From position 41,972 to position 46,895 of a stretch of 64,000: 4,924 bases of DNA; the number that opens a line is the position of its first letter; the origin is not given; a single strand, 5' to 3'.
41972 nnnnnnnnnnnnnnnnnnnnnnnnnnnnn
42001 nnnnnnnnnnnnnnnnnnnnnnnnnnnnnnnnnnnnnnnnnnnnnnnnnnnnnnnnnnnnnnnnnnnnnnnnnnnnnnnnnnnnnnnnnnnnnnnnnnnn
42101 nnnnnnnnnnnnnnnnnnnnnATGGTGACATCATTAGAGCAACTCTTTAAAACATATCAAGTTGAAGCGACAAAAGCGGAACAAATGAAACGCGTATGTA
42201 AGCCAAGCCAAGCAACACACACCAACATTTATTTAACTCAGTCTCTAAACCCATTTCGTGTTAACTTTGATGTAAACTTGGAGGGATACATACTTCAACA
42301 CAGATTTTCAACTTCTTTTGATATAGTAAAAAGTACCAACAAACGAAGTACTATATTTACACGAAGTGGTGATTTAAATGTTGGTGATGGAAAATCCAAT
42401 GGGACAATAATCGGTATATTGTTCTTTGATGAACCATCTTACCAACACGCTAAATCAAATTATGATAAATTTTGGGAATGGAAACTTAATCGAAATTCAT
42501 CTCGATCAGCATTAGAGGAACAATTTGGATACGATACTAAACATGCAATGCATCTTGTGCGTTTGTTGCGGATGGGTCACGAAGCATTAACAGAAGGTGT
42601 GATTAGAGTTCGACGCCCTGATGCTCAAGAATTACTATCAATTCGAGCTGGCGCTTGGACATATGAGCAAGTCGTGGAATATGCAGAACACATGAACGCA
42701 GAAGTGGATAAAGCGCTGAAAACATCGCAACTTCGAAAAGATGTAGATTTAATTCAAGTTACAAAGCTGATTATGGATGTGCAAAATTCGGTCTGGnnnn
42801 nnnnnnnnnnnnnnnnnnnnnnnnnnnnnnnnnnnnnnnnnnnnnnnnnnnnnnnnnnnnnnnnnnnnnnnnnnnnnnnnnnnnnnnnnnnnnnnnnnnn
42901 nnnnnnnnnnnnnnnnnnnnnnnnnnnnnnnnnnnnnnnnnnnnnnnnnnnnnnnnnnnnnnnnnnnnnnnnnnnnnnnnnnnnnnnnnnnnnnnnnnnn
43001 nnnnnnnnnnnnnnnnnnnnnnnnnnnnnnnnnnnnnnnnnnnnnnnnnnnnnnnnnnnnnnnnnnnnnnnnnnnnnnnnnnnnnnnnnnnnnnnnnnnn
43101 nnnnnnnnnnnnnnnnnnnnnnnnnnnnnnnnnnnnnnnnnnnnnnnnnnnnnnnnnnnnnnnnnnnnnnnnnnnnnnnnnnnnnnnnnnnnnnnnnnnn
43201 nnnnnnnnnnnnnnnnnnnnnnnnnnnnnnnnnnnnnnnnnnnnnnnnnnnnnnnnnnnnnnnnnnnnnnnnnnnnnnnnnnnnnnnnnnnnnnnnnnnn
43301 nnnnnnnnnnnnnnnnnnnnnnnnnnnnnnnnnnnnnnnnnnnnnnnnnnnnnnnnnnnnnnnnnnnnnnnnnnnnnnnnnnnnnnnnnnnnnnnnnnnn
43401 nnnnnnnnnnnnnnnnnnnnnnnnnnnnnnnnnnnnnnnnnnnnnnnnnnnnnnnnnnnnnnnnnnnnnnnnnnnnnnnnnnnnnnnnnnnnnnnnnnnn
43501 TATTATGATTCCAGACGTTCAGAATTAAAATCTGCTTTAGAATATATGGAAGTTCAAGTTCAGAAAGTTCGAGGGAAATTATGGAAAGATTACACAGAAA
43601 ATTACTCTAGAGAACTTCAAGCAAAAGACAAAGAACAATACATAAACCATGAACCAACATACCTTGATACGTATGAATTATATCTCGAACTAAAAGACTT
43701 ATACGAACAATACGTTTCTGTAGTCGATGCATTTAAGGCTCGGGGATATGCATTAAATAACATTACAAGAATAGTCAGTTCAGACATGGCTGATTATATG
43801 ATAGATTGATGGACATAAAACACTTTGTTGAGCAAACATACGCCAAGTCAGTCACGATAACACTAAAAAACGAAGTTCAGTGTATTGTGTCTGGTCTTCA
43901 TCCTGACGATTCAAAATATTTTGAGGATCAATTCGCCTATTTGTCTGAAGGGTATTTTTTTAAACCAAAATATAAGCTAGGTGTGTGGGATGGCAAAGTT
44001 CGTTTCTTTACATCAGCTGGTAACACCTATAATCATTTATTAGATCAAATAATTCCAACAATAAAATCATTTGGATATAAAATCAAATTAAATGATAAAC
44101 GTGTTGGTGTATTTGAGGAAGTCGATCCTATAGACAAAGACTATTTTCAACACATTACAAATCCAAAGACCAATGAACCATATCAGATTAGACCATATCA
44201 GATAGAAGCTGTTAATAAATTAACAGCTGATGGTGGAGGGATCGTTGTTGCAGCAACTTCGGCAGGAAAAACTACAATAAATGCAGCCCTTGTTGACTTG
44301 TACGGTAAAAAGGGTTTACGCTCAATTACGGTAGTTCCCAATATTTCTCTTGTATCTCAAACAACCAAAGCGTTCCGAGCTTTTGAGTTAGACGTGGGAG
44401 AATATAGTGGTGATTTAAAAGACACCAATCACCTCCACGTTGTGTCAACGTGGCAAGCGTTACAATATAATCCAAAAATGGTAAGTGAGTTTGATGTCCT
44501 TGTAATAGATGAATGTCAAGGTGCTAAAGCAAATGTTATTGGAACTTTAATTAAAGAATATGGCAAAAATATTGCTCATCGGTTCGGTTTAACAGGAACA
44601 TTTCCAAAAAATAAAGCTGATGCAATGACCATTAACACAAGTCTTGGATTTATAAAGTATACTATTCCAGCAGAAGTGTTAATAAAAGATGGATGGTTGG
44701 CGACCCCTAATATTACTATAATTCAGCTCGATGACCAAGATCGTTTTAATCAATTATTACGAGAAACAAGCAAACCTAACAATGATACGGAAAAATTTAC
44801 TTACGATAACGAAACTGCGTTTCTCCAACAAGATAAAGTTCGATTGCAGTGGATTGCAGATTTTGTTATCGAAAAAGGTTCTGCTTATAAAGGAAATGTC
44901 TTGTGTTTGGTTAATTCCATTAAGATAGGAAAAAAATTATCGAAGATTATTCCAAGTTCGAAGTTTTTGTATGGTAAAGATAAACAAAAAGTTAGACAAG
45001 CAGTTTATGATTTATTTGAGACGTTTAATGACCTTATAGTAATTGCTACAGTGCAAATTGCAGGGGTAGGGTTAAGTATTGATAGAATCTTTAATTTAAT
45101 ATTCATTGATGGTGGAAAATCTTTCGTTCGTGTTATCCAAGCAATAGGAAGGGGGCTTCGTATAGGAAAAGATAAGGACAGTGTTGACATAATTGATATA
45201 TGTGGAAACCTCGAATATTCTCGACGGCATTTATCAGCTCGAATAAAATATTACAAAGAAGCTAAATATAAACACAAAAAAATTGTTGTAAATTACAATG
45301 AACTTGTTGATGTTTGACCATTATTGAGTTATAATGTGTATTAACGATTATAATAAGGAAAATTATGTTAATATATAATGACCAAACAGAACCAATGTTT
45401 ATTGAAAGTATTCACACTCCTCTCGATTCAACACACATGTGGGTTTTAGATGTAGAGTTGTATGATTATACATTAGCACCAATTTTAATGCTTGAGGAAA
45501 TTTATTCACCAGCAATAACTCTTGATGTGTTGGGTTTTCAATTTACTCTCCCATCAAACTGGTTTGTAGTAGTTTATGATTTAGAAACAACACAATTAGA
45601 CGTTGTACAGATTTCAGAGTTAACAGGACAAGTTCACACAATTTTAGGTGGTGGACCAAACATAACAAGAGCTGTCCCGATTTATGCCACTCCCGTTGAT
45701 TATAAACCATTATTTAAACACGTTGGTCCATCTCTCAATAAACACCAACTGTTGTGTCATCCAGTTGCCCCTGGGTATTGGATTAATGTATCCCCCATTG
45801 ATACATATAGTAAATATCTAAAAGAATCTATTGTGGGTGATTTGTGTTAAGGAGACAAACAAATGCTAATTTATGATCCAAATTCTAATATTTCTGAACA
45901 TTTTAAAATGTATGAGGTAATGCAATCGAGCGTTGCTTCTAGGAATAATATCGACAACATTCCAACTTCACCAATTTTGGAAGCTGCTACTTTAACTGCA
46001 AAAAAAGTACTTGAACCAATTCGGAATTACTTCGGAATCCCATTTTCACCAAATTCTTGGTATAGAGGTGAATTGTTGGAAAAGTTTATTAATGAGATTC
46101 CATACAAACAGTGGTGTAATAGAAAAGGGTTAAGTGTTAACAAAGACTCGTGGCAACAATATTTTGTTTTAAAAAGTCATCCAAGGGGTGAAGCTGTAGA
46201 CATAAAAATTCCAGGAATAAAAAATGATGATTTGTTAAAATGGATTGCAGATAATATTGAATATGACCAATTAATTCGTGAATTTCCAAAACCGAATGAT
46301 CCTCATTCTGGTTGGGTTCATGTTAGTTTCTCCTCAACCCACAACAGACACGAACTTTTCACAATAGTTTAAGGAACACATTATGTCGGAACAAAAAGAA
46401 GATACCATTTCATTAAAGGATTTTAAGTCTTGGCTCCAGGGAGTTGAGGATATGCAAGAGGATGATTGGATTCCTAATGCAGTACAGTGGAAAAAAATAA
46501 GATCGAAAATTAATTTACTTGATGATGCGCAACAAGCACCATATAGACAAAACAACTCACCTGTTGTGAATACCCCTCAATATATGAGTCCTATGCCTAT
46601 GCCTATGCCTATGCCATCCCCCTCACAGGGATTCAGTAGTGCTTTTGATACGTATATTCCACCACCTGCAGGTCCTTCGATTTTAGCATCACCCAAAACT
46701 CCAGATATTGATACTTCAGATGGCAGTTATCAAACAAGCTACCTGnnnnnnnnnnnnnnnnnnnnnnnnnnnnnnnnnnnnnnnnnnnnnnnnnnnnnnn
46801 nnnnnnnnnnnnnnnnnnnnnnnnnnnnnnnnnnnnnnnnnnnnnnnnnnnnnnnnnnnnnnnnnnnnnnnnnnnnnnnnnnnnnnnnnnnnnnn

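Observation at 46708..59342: Miniature two-subunit DnaE-family polymerase, split at the catalytic motif and encoded 11.5 kb apart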

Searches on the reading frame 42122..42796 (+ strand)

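Call 92: search_protein_families(library=phrogs, proteins=[window:42122-42796:+], max_evalue=0.00001)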
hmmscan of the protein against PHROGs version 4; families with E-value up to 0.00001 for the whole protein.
window:42122-42796:+ (225 aa): 1 family
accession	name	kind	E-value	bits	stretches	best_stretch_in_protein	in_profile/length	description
phrog_388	-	DNA, RNA and nucleotide metabolism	1.6e-28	100.8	1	107-225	191-334/351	nucleotidyltransferase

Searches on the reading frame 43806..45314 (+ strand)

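Call 92: search_protein_families(library=phrogs, proteins=[window:43806-45314:+], max_evalue=0.00001)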
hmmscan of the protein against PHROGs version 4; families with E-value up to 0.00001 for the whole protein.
window:43806-45314:+ (503 aa): 7 families
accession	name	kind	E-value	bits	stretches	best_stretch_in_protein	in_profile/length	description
phrog_16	-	DNA, RNA and nucleotide metabolism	1.2e-72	246.5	1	73-492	241-621/986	DNA helicase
phrog_9690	-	DNA, RNA and nucleotide metabolism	1.5e-43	150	1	202-493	13-302/306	DNA helicase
phrog_16259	-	DNA, RNA and nucleotide metabolism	4.4e-36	125.8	1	15-274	3-269/330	DNA helicase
phrog_62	-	DNA, RNA and nucleotide metabolism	4.3e-18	65.2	2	100-270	682-853/1881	DNA helicase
phrog_14619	-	DNA, RNA and nucleotide metabolism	3.4e-11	44.2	1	47-164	37-156/314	DNA helicase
phrog_17901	-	DNA, RNA and nucleotide metabolism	3.3e-07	31.7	1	408-483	10-91/109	DNA helicase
phrog_2488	-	DNA, RNA and nucleotide metabolism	2.4e-06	27.6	0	115-192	12-93/579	DNA helicase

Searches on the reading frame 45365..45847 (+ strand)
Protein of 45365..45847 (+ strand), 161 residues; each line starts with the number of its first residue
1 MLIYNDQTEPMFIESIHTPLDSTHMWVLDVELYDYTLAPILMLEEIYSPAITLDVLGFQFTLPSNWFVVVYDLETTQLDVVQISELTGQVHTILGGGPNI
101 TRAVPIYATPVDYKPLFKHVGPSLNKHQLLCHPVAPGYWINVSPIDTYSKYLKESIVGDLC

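Call 59: search_protein_families(library=pfam, proteins=[window:45365-45847:+], max_evalue=0.01)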
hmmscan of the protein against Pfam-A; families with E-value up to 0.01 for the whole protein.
window:45365-45847:+ (161 aa): 0 families

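Call 60: search_protein_families(library=phrogs, proteins=[window:45365-45847:+], max_evalue=0.0001)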
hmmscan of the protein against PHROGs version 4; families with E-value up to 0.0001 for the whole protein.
window:45365-45847:+ (161 aa): 1 family
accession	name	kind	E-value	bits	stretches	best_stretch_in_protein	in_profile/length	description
phrog_11279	-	unknown function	2.9e-19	70.6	1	1-155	1-160/166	-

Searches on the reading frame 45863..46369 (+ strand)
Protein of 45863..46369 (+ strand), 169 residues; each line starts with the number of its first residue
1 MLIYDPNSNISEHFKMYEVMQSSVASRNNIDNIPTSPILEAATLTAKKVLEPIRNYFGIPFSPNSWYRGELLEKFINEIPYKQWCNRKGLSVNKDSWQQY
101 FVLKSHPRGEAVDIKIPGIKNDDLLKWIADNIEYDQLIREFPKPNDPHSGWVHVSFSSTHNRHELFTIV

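Call 59: search_protein_families(library=pfam, proteins=[window:45863-46369:+], max_evalue=0.01)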
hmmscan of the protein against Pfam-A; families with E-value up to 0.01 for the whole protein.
window:45863-46369:+ (169 aa): 1 family
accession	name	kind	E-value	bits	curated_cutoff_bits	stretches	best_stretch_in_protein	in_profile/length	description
PF08291.16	Peptidase_M15_3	-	0.002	18.7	23.2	0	13-70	2-52/108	Peptidase M15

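Call 60: search_protein_families(library=phrogs, proteins=[window:45863-46369:+], max_evalue=0.0001)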
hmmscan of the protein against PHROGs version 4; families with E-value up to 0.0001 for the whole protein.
window:45863-46369:+ (169 aa): 1 family
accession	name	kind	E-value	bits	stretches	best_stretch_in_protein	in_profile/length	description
phrog_894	-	lysis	1.1e-20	75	1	4-159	40-164/389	endolysin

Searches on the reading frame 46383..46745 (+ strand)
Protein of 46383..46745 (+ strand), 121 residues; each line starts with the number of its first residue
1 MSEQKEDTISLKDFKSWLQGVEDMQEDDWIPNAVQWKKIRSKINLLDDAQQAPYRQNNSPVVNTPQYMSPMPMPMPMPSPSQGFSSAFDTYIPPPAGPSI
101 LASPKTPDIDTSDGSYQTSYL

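Call 3: search_protein_families(library=pfam, proteins=[window:46383-46745:+], max_evalue=1)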
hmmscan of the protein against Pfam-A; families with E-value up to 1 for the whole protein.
window:46383-46745:+ (121 aa): 0 families

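Call 4: search_protein_families(library=phrogs, proteins=[window:46383-46745:+], max_evalue=0.01)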
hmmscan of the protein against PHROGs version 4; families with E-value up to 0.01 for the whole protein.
window:46383-46745:+ (121 aa): 1 family
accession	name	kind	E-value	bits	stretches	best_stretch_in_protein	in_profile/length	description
phrog_35763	-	unknown function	0.0057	17.8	1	13-66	5-56/65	-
